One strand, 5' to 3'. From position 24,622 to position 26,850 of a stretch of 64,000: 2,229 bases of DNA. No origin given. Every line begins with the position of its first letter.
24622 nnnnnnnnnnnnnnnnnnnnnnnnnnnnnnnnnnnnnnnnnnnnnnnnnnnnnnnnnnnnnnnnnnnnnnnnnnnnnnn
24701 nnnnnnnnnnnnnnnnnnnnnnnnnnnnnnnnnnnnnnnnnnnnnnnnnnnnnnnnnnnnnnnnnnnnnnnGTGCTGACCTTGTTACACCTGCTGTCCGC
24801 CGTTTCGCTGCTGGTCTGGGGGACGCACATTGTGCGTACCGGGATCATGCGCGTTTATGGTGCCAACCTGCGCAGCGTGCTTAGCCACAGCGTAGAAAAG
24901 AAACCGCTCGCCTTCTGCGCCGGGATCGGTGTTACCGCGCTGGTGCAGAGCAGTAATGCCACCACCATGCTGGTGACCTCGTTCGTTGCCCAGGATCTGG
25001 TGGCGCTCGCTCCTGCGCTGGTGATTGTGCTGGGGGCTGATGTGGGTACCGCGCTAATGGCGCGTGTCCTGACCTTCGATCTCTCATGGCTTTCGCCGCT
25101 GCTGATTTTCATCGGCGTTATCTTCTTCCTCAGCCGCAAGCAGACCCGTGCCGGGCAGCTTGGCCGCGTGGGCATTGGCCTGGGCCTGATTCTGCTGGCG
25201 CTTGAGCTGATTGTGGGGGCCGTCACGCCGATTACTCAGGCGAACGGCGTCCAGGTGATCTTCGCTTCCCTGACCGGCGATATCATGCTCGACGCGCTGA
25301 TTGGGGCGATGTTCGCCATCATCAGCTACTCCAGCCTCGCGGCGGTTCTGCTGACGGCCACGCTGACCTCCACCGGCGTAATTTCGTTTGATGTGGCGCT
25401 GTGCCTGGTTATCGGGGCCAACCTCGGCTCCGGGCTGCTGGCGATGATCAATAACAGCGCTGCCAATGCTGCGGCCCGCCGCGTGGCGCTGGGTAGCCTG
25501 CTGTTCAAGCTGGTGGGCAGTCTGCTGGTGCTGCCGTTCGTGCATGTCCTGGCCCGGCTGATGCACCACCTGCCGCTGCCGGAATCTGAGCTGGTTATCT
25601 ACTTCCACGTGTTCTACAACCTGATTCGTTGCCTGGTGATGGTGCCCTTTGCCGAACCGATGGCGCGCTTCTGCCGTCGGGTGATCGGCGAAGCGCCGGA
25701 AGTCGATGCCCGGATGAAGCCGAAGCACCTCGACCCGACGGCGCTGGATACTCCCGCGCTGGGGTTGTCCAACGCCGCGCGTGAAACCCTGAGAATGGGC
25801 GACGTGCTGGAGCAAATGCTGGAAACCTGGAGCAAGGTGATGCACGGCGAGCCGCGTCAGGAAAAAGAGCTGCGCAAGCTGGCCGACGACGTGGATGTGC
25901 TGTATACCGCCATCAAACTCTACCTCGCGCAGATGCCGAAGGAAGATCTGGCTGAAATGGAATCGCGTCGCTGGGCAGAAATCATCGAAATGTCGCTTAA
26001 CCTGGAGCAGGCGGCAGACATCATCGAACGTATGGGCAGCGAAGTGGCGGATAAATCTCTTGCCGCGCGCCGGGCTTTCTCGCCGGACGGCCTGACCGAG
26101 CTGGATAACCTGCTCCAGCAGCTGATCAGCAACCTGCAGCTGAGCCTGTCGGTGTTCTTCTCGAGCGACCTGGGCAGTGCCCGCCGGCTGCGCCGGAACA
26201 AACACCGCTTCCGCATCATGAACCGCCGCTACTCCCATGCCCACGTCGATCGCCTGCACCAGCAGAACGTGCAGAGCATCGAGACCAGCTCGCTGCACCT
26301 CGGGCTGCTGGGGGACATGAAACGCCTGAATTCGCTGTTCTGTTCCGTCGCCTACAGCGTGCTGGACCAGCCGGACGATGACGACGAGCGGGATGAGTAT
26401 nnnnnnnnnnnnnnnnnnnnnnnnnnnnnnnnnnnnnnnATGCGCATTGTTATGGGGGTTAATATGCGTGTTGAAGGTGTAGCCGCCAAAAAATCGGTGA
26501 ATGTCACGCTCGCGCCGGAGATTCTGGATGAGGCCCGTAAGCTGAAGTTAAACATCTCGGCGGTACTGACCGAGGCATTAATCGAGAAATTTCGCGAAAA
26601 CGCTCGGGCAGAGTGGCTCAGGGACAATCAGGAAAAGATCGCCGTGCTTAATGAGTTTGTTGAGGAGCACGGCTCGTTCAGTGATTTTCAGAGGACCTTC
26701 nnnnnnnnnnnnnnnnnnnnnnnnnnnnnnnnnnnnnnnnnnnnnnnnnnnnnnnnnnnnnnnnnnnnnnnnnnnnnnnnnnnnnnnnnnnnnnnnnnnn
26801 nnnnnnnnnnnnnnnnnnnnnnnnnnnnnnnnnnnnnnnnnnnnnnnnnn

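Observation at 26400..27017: Chromosomal ccdA/ccdB-like toxin-antitoxin pair replacing pepE between yjbB and rluF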

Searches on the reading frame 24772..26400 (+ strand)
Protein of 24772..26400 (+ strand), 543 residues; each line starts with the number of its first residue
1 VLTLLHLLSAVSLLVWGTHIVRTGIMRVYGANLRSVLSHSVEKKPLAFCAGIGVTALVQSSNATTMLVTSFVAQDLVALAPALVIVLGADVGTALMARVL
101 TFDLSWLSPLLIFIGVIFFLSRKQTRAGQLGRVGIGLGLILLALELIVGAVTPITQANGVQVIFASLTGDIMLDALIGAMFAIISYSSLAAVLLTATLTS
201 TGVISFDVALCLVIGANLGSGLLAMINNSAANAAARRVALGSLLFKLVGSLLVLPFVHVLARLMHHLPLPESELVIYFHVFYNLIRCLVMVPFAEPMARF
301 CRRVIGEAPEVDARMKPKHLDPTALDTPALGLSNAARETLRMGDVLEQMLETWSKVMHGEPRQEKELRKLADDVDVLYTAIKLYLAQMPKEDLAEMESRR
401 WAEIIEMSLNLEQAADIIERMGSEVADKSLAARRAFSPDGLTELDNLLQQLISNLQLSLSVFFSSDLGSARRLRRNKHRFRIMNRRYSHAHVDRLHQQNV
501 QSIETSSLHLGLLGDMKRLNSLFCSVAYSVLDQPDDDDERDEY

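Call 6: search_protein_families(library=pfam, proteins=[window:24772-26400:+], max_evalue=0.01)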
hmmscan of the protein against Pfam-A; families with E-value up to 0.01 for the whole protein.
window:24772-26400:+ (543 aa): 2 families
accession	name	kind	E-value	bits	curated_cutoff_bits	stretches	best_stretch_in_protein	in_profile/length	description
PF02690.20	Na_Pi_cotrans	-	3.8e-42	144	29.1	2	13-147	1-135/137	Na+/Pi-cotransporter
PF01895.24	PhoU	-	4.3e-10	40.3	23.5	1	340-423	2-87/89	PhoU domain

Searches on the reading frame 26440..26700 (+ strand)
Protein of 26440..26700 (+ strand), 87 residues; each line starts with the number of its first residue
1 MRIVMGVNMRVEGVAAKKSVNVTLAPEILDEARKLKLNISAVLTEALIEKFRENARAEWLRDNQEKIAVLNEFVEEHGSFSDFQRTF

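Call 6: search_protein_families(library=pfam, proteins=[window:26440-26700:+], max_evalue=0.01)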
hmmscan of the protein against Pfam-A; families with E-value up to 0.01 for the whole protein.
window:26440-26700:+ (87 aa): 1 family
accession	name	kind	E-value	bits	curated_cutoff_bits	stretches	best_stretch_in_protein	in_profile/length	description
PF07362.18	CcdA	-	1.2e-23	83.7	22.4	1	17-87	1-71/71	Post-segregation antitoxin CcdA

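Call 7: search_protein_families(library=ncbifam, proteins=[window:26440-26700:+], max_evalue=0.01)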
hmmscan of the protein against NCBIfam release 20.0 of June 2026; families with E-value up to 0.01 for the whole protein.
window:26440-26700:+ (87 aa): 1 family
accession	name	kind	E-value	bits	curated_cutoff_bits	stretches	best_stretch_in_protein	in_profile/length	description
NF010264.0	PRK13710.1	equivalog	4.4e-07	30.1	100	1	17-85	2-70/72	type II toxin-antitoxin system antitoxin CcdA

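Call 8: search_solved_structures(query=window:26440-26700:+, max_evalue=1, show_alignments=3)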
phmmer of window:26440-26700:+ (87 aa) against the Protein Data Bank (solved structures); distinct sequences matched with E-value up to 1: 3.
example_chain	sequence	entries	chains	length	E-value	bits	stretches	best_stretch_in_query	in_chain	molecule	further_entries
2adl_A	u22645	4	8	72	0.0035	21.3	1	17-85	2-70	CcdA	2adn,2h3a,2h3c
3g7z_C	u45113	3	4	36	0.024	18.7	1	56-85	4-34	Protein ccdA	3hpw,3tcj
2yvw_A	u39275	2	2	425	0.52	14.4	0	5-85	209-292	UDP-N-acetylglucosamine 1-carboxyvinyltransferase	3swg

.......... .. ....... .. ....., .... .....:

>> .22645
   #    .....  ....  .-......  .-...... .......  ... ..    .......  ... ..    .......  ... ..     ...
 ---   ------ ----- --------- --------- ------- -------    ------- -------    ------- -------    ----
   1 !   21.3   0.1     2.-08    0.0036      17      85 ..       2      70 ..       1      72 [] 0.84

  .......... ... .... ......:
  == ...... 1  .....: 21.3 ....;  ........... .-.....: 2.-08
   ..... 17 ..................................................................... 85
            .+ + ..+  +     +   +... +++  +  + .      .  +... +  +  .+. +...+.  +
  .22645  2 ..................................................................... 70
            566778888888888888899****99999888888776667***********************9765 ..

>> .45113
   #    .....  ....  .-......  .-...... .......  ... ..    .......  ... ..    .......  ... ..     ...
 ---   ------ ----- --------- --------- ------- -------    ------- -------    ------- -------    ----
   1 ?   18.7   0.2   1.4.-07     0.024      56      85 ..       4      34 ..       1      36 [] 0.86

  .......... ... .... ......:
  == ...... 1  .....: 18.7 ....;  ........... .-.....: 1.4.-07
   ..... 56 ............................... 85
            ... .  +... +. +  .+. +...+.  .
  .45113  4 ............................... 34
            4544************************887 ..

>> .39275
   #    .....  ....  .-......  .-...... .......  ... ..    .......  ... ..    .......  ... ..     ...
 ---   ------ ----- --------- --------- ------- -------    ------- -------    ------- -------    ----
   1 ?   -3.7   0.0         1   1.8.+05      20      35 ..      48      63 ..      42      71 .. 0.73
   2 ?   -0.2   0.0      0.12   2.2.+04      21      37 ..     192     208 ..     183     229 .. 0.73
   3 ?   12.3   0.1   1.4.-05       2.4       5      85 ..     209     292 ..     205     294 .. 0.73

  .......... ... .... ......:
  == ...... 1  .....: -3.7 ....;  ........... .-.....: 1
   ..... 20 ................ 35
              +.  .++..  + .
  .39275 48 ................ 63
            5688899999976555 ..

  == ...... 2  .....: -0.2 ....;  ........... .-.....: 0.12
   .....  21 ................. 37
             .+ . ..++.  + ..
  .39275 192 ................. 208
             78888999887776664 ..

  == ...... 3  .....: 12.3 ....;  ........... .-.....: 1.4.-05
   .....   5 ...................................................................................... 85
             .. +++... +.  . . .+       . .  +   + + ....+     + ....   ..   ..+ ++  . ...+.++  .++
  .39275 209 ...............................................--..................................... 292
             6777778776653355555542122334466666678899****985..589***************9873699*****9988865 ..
